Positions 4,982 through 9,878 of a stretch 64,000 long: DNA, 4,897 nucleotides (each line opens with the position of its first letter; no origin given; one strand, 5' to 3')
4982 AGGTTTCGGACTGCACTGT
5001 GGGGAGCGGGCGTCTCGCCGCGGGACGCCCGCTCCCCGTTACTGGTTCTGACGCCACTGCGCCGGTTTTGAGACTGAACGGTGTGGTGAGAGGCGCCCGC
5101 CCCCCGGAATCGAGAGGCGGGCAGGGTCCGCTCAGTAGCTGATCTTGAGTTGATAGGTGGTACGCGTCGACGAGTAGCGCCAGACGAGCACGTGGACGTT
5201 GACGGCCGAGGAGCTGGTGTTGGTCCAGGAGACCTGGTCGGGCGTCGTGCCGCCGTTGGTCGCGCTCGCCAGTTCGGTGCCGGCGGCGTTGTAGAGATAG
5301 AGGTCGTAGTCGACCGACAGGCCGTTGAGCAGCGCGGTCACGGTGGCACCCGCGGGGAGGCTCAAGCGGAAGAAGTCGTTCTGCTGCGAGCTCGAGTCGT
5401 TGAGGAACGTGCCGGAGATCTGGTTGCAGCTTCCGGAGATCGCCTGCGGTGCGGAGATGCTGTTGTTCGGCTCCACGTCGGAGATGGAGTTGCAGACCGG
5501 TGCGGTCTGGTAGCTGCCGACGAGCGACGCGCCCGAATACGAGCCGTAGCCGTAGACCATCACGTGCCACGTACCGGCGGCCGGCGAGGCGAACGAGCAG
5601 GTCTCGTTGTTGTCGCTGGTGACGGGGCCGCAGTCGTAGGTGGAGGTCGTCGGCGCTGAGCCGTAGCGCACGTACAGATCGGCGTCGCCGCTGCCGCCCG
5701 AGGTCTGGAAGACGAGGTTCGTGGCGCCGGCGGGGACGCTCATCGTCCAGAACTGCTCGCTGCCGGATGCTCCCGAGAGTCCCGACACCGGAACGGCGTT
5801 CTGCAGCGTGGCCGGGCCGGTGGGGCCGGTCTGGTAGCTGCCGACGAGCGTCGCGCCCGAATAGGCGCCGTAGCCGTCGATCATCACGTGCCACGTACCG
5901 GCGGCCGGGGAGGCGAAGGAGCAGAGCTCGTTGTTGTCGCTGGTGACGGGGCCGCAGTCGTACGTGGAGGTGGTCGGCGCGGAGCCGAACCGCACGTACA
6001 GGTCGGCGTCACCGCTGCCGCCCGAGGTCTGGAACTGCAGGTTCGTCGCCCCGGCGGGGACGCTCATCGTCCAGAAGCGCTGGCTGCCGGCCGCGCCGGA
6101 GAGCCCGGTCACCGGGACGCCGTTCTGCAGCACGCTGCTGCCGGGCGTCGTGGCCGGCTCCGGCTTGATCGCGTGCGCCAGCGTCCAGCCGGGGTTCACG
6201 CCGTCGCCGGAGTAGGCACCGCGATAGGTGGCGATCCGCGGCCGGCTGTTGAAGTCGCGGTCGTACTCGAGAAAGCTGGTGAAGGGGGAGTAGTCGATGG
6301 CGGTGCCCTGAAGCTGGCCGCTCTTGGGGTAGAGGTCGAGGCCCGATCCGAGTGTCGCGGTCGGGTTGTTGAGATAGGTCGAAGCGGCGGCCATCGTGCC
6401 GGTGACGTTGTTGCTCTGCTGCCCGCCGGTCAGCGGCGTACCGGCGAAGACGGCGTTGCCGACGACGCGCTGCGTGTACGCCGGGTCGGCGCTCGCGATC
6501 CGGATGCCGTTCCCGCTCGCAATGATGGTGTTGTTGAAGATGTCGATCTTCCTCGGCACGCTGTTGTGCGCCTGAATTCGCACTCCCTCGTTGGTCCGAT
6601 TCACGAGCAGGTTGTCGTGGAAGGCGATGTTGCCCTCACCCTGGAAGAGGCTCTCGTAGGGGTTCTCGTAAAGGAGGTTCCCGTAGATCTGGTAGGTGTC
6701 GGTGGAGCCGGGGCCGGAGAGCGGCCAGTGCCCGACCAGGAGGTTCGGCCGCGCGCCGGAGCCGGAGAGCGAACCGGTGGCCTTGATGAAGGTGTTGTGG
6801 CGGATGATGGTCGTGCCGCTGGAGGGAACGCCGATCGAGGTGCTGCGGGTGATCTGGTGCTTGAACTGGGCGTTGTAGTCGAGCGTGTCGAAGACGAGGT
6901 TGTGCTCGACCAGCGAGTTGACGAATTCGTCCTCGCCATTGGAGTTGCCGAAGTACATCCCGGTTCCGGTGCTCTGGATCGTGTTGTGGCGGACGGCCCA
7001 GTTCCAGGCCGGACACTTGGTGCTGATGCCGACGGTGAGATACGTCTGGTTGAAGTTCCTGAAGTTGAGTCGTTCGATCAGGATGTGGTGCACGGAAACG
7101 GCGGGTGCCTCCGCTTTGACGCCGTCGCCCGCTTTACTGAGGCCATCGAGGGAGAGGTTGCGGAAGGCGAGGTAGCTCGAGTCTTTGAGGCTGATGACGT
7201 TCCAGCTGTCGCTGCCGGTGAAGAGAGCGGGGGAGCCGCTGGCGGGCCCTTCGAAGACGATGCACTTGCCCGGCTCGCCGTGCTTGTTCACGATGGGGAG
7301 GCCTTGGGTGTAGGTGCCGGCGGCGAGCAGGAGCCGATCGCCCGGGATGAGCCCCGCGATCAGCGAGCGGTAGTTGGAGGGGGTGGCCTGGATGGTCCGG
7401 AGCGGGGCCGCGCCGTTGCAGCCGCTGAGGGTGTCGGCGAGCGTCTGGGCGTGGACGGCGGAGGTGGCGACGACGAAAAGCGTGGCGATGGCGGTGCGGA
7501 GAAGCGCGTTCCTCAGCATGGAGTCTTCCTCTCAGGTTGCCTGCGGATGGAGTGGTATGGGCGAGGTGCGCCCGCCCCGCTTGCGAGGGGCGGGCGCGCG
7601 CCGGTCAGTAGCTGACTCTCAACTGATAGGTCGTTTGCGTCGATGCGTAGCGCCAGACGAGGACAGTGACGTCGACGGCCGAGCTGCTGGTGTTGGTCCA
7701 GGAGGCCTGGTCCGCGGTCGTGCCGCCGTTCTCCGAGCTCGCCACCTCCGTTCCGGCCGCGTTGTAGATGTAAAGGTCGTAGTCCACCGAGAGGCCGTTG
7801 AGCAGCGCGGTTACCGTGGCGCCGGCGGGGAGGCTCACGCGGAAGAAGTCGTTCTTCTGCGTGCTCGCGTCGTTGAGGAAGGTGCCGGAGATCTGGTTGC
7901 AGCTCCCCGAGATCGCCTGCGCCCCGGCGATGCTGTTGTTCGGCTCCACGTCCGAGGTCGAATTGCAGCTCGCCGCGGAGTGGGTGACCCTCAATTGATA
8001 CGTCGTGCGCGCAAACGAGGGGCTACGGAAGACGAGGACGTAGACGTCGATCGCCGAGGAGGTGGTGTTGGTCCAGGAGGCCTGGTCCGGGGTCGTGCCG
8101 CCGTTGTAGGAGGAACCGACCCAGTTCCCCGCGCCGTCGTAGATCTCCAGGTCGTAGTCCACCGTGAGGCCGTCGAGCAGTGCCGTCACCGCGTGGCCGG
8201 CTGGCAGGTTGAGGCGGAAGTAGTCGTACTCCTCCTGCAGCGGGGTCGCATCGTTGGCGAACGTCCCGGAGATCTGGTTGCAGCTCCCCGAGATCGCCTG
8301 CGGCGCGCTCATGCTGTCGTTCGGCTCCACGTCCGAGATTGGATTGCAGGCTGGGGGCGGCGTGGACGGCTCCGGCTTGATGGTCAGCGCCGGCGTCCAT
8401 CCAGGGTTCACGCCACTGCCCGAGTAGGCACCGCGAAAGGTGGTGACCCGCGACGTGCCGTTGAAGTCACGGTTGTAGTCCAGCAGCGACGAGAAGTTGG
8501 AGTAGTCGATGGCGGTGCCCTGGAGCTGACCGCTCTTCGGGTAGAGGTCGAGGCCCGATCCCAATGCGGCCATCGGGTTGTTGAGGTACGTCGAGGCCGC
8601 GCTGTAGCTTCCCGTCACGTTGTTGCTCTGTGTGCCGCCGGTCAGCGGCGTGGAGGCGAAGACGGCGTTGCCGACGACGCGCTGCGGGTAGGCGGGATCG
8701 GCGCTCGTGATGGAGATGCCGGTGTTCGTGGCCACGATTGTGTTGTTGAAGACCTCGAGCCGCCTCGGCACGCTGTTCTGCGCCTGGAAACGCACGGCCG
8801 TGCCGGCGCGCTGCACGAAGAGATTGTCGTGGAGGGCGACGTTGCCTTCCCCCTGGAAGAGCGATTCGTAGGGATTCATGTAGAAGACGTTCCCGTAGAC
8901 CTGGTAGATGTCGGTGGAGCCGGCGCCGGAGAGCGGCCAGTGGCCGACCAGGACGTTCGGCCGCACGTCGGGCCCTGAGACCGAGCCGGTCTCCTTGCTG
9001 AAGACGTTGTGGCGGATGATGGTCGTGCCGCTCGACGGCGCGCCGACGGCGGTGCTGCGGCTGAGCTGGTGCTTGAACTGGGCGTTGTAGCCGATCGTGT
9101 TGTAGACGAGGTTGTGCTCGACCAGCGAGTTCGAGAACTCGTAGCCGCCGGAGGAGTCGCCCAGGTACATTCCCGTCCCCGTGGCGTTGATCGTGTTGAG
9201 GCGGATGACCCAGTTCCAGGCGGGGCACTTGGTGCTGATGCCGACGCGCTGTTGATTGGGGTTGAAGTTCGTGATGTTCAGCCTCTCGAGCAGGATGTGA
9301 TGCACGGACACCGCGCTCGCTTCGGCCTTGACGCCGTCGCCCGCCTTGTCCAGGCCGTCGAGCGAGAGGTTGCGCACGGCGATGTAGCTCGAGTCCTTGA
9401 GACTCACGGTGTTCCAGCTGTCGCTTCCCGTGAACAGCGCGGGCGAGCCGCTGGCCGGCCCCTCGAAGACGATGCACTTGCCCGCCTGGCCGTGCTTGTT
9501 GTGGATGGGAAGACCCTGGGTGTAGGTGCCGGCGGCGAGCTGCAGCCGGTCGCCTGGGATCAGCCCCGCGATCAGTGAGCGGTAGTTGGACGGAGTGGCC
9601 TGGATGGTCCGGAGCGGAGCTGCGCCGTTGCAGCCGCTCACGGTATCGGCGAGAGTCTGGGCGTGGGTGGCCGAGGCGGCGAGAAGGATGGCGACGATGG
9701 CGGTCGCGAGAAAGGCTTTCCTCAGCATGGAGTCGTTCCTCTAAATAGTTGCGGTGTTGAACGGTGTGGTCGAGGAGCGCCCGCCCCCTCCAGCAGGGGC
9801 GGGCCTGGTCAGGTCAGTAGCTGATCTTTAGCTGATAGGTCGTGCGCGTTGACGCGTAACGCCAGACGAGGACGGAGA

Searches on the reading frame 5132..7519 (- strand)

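Call 89: search_protein_families(library=pfam, proteins=[window:5132-7519:-], max_evalue=0.001)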
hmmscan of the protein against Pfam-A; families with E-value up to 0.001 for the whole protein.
window:5132-7519:- (795 aa): 1 family
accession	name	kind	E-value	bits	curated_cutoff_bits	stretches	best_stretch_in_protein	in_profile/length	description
PF04151.21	PPC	-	1e-47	161.3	25.9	3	588-657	2-70/70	Bacterial pre-peptidase C-terminal domain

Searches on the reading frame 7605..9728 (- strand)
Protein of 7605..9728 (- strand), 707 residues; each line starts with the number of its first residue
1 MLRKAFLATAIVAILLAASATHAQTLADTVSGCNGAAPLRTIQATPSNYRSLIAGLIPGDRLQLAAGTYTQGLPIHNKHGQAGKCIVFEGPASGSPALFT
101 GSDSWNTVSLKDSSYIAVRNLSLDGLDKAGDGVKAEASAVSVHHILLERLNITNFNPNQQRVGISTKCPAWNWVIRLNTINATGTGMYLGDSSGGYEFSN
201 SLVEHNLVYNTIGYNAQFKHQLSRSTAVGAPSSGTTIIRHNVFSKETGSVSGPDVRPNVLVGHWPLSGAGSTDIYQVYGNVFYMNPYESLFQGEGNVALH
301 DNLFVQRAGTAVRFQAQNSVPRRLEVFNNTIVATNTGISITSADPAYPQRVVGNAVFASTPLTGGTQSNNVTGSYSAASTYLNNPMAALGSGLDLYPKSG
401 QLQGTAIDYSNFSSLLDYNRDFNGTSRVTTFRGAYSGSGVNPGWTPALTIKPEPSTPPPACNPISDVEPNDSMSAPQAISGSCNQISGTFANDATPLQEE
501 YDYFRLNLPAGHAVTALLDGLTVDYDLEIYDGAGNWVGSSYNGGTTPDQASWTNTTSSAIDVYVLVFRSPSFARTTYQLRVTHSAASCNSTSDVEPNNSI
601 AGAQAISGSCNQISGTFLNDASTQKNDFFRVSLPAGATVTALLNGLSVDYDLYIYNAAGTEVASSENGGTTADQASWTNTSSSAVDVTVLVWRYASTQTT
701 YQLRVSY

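Call 89: search_protein_families(library=pfam, proteins=[window:7605-9728:-], max_evalue=0.001)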
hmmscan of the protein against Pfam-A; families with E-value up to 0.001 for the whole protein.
window:7605-9728:- (707 aa): 2 families
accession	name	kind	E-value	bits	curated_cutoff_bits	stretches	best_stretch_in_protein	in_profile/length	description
PF04151.21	PPC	-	2.8e-06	28.5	25.9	1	626-705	2-68/70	Bacterial pre-peptidase C-terminal domain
PF13229.12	Beta_helix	-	0.00017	21.7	25.9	1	171-344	10-148/158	Right handed beta helix region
